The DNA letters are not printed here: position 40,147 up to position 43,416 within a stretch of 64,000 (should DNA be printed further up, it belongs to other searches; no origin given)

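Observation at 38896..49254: Duplicated two-gene module: PFK-family protein translationally coupled to a 900-990-aa protein with an orphan helical N-domain and an APH/protein-kinase-like C-domain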

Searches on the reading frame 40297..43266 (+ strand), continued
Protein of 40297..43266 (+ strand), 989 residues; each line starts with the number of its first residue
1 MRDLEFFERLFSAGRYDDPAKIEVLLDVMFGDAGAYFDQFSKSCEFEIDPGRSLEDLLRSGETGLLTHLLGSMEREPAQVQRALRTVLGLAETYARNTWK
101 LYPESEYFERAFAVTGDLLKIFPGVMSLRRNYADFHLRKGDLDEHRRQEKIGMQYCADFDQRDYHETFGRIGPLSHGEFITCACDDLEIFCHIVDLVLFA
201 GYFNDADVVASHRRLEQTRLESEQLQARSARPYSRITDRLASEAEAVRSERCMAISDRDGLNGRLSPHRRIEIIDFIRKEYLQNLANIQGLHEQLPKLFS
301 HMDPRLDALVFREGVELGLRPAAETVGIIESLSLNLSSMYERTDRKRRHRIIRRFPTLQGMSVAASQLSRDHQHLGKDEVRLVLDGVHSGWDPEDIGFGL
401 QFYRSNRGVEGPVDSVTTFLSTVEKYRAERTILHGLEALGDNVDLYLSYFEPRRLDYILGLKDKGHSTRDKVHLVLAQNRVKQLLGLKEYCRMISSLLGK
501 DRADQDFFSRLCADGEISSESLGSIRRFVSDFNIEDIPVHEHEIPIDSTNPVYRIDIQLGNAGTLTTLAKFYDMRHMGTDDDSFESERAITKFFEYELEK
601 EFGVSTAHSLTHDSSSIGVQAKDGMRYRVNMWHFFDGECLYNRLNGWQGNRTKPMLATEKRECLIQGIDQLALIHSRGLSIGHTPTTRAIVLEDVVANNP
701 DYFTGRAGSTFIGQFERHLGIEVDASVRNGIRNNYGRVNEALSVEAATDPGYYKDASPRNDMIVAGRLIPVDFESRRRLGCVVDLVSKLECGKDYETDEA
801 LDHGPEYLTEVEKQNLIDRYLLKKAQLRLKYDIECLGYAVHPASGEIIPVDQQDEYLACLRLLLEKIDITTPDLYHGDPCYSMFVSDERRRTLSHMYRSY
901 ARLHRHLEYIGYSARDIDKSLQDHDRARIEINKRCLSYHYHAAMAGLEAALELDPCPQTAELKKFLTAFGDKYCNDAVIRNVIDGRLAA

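Call 62: find_encoding_contigs(protein=P0005, flank=10000, max_places=2)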
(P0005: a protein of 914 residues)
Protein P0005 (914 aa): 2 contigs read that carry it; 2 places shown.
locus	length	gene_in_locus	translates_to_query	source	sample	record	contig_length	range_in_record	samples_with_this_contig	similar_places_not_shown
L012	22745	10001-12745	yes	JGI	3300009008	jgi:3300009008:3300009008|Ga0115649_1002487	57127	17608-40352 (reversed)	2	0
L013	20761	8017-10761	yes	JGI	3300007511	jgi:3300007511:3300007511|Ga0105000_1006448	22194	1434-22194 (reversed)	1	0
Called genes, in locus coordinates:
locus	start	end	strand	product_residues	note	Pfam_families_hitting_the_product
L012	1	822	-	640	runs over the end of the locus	PF04675:DNA_ligase_A_N, PF01068:DNA_ligase_A_M, PF04679:DNA_ligase_A_C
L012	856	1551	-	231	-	PF01015:Ribosomal_S3Ae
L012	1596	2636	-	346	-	PF20511:PMI_typeI_cat (faint)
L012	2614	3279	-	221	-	PF01790:LGT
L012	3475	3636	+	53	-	PF13597:NRDD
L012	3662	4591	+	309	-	PF00291:PALP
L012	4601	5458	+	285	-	PF01326:PPDK_N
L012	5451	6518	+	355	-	PF00391:PEP-utilizers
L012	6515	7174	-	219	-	PF00702:Hydrolase, PF12710:HAD, PF13419:HAD_2, PF13242:Hydrolase_like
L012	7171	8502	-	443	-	PF00206:Lyase_1, PF08328:ASL_C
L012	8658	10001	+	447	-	PF00365:PFK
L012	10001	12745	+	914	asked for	-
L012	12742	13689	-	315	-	PF04014:MazE_antitoxin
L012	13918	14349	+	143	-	-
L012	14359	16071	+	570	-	-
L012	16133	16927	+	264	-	PF00483:NTP_transferase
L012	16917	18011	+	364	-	PF02350:Epimerase_2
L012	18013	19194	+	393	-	-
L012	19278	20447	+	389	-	PF00162:PGK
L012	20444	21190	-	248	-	-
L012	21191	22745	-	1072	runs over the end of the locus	PF25596:CPSase_L_D1, PF02222:ATP-grasp, PF02786:CPSase_L_D2, PF07478:Dala_Dala_lig_C, PF02787:CPSase_L_D3, PF25596:CPSase_L_D1, PF02222:ATP-grasp, PF02786:CPSase_L_D2, +6 more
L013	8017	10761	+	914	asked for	-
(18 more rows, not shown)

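Call 63: find_encoding_contigs(protein=P0006, flank=10000, max_places=2)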
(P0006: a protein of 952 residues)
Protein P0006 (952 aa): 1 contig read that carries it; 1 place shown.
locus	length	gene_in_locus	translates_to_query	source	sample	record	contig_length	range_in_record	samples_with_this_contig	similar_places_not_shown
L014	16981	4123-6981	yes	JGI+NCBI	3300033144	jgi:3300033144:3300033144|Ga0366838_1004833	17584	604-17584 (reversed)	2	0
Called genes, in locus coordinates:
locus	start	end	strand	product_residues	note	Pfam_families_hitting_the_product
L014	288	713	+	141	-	-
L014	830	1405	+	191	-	PF01594:AI-2E_transport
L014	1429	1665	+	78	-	PF01594:AI-2E_transport (weak)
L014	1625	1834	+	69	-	PF01594:AI-2E_transport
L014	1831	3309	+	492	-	PF02885:Glycos_trans_3N, PF00591:Glycos_transf_3, PF07831:PYNP_C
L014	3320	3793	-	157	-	-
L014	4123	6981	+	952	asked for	-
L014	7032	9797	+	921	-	-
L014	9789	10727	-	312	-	PF04014:MazE_antitoxin (weak)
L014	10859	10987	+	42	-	-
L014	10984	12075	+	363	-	-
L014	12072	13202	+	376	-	PF00044:Gp_dh_N (faint)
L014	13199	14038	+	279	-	-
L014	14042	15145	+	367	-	PF02800:Gp_dh_C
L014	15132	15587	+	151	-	PF13404:HTH_AsnC-type (weak), PF13412:HTH_24 (weak)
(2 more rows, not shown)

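Call 64: find_encoding_contigs(protein=P0007, flank=10000, max_places=2)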
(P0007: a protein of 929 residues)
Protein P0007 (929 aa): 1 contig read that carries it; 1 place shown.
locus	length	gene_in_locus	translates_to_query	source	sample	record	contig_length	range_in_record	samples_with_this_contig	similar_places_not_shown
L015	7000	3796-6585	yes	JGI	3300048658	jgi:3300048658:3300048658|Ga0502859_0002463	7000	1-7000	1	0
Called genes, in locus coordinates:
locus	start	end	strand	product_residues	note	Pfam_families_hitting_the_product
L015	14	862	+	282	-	-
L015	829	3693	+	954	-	-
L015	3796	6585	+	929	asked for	-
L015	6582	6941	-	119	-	-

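Call 65: find_encoding_contigs(protein=P0008, flank=8000, max_places=2)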
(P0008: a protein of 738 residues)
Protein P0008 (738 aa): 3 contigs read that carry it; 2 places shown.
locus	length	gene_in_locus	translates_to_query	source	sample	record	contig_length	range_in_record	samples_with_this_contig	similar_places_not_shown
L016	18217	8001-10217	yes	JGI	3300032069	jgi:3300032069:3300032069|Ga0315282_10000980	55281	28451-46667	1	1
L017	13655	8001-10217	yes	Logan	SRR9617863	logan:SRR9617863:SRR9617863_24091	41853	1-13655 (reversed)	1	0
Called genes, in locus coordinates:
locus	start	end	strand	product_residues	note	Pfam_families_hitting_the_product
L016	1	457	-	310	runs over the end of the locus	PF00389:2-Hacid_dh, PF02826:2-Hacid_dh_C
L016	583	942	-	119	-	-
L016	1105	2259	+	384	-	-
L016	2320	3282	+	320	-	-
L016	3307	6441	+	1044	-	PF00133:tRNA-synt_1, PF01406:tRNA-synt_1e (faint), PF09334:tRNA-synt_1g, PF08264:Anticodon_1, PF19302:DUF5915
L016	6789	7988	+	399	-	-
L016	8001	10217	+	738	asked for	-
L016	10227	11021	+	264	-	PF04029:2-ph_phosp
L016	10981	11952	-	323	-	PF04014:MazE_antitoxin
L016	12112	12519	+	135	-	-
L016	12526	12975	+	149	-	PF01037:AsnC_trans_reg (weak)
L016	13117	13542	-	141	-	PF00254:FKBP_C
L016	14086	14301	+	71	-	-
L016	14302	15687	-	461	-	PF00753:Lactamase_B, PF23023:Anti-Pycsar_Apyc1 (faint), PF16661:Lactamase_B_6, PF10996:Beta-Casp, PF07521:RMMBL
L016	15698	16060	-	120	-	-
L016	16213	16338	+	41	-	-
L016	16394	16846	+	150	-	-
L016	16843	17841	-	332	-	PF02737:3HCDH_N (weak), PF00725:3HCDH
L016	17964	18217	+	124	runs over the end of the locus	PF01502:PRA-CH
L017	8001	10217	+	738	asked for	-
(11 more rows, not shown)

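Call 66: find_encoding_contigs(protein=P0009, flank=8000, max_places=2)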
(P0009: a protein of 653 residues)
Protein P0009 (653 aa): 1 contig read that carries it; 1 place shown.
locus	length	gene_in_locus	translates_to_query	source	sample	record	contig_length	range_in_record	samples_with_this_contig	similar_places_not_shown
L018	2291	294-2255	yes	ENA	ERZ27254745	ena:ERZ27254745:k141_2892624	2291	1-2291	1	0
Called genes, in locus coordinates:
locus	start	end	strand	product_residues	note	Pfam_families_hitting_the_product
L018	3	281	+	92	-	?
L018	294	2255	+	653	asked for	-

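Call 67: find_encoding_contigs(protein=P0015, flank=8000, max_places=2)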
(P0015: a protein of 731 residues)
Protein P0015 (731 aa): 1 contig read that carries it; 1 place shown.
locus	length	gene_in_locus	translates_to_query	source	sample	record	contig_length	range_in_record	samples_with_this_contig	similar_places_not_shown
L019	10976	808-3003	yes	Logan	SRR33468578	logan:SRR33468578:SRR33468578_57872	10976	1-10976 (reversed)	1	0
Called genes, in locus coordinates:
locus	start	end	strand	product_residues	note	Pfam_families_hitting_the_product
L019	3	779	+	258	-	?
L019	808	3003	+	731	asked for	-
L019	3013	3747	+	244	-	PF04029:2-ph_phosp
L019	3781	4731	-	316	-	PF04014:MazE_antitoxin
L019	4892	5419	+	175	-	-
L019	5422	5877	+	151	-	PF13404:HTH_AsnC-type (weak), PF13412:HTH_24 (weak)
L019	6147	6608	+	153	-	PF13404:HTH_AsnC-type (weak), PF01037:AsnC_trans_reg (weak)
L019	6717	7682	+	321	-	PF16269:DUF4922 (weak)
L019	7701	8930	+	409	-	PF04055:Radical_SAM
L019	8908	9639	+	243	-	-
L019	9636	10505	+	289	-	PF01073:3Beta_HSD (weak), PF01370:Epimerase, PF02719:Polysacc_synt_2, PF04321:RmlD_sub_bind, PF07993:NAD_binding_4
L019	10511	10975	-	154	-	?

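Call 70: predict_structure(alignment_id=A3)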
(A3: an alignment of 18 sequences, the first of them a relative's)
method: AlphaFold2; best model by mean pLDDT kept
length: 989 residues; sequences in the alignment: 18
mean_pLDDT: 81.1   pTM: 0.66
mean pLDDT of the five models: 81.1, 79.7, 78.0, 77.7, 76.9
residues with pLDDT >= 90: 311; 70-90: 512; 50-70: 87; < 50: 79
segments of 3 or more residues with pLDDT < 50: 1-5, 14-17, 19-68, 261-264, 578-581, 802-804
pLDDT, mean of each block of 10 residues (from residue 1): 45 51 42 38 37 41 46 64 78 80 78 82 87 91 93 86 77 86 82 78 83 81 67 82 85 65 56 82 89 85 82 84 89 89 84 90 91 83 89 89 71 78 87 81 71 79 67 89 90 77 58 69 74 81 79 86 81 67 78 90 79 64 87 84 85 87 95 94 80 89 94 94 96 96 93 92 90 87 94 70 65 96 94 87 84 91 93 93 92 95 96 92 85 91 95 94 97 90 88
secondary structure, 60 per line:
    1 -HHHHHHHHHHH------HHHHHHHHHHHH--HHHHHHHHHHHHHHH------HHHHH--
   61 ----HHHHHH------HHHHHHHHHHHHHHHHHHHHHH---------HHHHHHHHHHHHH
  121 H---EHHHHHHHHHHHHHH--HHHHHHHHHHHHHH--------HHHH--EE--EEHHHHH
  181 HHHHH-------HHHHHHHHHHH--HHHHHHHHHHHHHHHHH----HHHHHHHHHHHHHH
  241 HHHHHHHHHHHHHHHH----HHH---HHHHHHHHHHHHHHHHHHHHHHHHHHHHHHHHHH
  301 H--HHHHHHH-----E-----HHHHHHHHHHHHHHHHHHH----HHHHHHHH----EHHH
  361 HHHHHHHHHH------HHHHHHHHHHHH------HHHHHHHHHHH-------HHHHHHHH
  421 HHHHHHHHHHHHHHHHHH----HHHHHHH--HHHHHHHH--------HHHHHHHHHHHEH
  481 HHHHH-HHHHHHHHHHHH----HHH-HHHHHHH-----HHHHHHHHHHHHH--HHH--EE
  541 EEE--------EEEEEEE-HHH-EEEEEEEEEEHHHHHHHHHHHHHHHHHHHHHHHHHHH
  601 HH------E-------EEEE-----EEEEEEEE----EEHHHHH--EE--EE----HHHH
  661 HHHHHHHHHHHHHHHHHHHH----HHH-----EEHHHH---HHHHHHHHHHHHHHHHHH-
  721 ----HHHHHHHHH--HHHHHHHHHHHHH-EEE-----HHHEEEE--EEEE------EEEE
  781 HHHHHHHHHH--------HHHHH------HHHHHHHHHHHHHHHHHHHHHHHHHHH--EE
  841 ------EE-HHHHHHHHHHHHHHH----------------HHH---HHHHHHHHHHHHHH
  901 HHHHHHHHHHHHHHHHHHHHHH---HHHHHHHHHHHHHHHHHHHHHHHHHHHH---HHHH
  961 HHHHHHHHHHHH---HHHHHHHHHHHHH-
elements in order (helices of 4 or more, strands of 3 or more residues): H2-12 H19-30 H33-47 H54-58 H65-70 H77-98 H108-121 H126-139 H142-155 H164-167 H176-185 H193-203 H206-222 H227-256 H267-301 H304-310 H322-340 H345-352 H358-370 H377-388 H395-405 H413-438 H443-449 H452-459 H468-478 H480-485 H487-498 H507-513 H519-531 E539-543 E552-558 E564-573 H574-602 E617-620 E626-633 H640-644 H657-680 H695-698 H702-719 H725-733 H736-748 E750-752 E761-764 E767-770 E777-780 H781-790 H799-803 H810-836 H850-864 H887-922 H926-953 H957-972 H976-988
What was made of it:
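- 40297..41901 (+): Big1 N-terminal orphan all-alpha domain (residues 1-535). The AlphaFold model built from an 18-sequence alignment shows about 26 helices with pLDDT mostly 78-91 after residue 70 (call 70).
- On Protein-kinase-like superfamily, APH/choline-kinase branch: The AlphaFold model has pLDDT 81 (call 70).
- Tried and rejected: The 18-sequence alignment was needed (call 70).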

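Call 72: search_solved_structures(query=A3, max_evalue=1, show_alignments=2)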
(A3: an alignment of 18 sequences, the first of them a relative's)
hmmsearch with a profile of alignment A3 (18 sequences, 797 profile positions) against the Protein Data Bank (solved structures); distinct sequences matched with E-value up to 1: 8.
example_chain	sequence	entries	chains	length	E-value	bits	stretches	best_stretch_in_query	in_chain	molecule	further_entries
5ydg_A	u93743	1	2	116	0.021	16.4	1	648-699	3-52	Multiple organellar RNA editing factor 2, chloroplastic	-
8qad_A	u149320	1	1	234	0.081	14.5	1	122-274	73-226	sc-apCC-6-LLIA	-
4pdy_A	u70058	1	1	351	0.13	13.8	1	610-660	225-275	Aminoglycoside phosphotransferase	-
6htf_B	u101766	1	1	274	0.15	13.6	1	142-256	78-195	rF10 repebody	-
1dbh_A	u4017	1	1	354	0.21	13.1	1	521-582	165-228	PROTEIN (HUMAN SOS 1)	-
3feg_A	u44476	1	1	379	0.26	12.8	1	622-694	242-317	Choline/ethanolamine kinase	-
2ig7_A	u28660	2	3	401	0.29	12.7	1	622-694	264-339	Choline/ethanolamine kinase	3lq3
2lnm_A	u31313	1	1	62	0.78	11.2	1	191-244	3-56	Protein TIC 40, chloroplastic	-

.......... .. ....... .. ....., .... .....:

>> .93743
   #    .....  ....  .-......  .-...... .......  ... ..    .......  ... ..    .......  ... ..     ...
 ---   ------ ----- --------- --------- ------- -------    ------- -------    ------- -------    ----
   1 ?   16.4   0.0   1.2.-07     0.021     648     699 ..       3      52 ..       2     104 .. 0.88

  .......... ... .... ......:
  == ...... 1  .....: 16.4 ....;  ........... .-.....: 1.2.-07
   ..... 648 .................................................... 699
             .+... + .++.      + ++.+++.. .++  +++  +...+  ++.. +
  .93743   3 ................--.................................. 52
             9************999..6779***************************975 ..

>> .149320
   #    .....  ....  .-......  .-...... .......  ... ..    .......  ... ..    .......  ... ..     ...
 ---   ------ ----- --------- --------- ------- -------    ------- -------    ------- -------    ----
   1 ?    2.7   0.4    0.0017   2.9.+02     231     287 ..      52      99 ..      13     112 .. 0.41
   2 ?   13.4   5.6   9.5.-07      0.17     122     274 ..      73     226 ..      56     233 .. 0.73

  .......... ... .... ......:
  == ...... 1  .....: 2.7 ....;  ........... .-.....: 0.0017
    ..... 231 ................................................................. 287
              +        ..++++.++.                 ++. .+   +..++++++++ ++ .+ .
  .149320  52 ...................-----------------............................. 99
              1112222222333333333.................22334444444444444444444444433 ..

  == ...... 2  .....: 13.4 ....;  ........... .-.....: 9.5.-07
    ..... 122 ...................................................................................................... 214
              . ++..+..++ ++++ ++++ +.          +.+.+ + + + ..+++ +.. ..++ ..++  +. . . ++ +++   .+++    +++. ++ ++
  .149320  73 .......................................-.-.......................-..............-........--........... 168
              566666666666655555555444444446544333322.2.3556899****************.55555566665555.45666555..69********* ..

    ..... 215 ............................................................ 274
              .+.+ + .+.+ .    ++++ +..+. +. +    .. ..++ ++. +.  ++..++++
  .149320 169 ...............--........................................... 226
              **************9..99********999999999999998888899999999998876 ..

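Call 73: fold_search(model_id=the predicted structure, library=pdb)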
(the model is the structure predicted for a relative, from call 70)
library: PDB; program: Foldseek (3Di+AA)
matches with E <= 10: 340; with E <= 0.001: 9
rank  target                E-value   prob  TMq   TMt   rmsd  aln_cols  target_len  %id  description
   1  5flc_B                6.4e-05  0.99  0.13  0.13  27.8      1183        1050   11  Architecture of human mTOR Complex 1 - 5.9 Angstrom reconstruction (released 2015-12-30)
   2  9eto_A                1.1e-04  1.00  0.20  0.43  11.5       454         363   11  PsiK from Psilocybe cubensis (released 2024-11-06)
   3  4jsn_A                1.5e-04  0.97  0.13  0.12  27.1      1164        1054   12  structure of mTORdeltaN-mLST8 complex (released 2013-05-08)
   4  8zic                  1.8e-04  1.00  0.20  0.46  11.2       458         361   12  Structure complex of 4-hydroxytryptamine kinase PsiK complexed with Mg2+ and Tryptamine (released 2025-04-02)
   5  5wbu_A                2.6e-04  0.96  0.13  0.12  27.5      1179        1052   12  Crystal structure of mTOR(deltaN)-mLST8-PRAS40(alpha-helix & beta-strand) complex (released 2017-12-20)
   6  4jsp_A                2.9e-04  0.92  0.13  0.12  27.8      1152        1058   11  structure of mTORDeltaN-mLST8-ATPgammaS-Mg complex (released 2013-05-01)
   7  8agy_A                3.2e-04  1.00  0.16  0.37  17.8       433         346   13  The Corramycin phosphotransferase in complex with Corramycin (released 2023-08-16)
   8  9dkp                  5.5e-04  0.97  0.10  0.18  25.5       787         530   11  The structure of human vacuolar protein sorting 34 catalytic domain bound to RD-I-53 (released 2025-09-17)
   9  9nin                  7.0e-04  0.95  0.10  0.17  26.2       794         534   10  The structure of human Vacuolar Protein Sorting 34 catalytic domain bound to RD-I-86 (released 2026-03-04)
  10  3csv                  1.2e-03  1.00  0.26  0.69   6.3       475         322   13  Crystal structure of a putative aminoglycoside phosphotransferase (YP_614837.1) from Silicibacter sp. TM1040 at 2.15 A r (released 2008-04-22)
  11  3jbz                  1.6e-03  0.75  0.13  0.13  25.6      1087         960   11  Crystal structure of mTOR docked into EM map of dimeric ATM kinase (released 2016-11-16)
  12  3c5i_B                1.8e-03  1.00  0.24  0.60   6.4       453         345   10  Crystal structure of Plasmodium knowlesi choline kinase, PKH_134520 (released 2008-02-19)
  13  8rxr_A                1.8e-03  0.94  0.12  0.18  25.1       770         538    9  Crystal structure of VPS34 in complex with inhibitor SB02024 (released 2024-03-20)
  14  7rsp_A                1.9e-03  0.89  0.10  0.17  25.9       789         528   10  Structure of the VPS34 kinase domain with compound 14 (released 2021-11-24)
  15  9fsg_A                2.2e-03  1.00  0.21  0.47  13.3       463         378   11  25-hydroxy steroid kinase (25-HSK) + 25-OH-cholest-1,4-diene-3-one (released 2026-01-14)
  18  3c5i_A                2.4e-03  1.00  0.24  0.60   7.3       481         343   10  Crystal structure of Plasmodium knowlesi choline kinase, PKH_134520 (released 2008-02-19)
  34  8rcn_B                7.9e-03  0.51  0.11  0.08  30.4      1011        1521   11  CryoEM structure of mTORC1 with a paediatric kidney cancer-associated 1455-EWED-1458 duplication in mTOR, Focused regi (released 2024-09-11)
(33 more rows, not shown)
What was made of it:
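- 41902..43266 (+): Big1 APH/choline-kinase-type kinase domain (residues 536-989). Lys570 is at 42004-42006, Asp755 at 42559-42561, Asn760 at 42574-42576 and Asp772 at 42610-42612. Foldseek TM is 0.69 to APH 3csv and 0.60 to choline kinase 3c5i (call 73).
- On Protein-kinase-like superfamily, APH/choline-kinase branch: Foldseek gives TM 0.69 to 3csv and 0.60 to 3c5i, normalised to the target (call 73).
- Other hits are PsiK, corramycin phosphotransferase and a steroid kinase, all small-molecule kinases (call 73).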
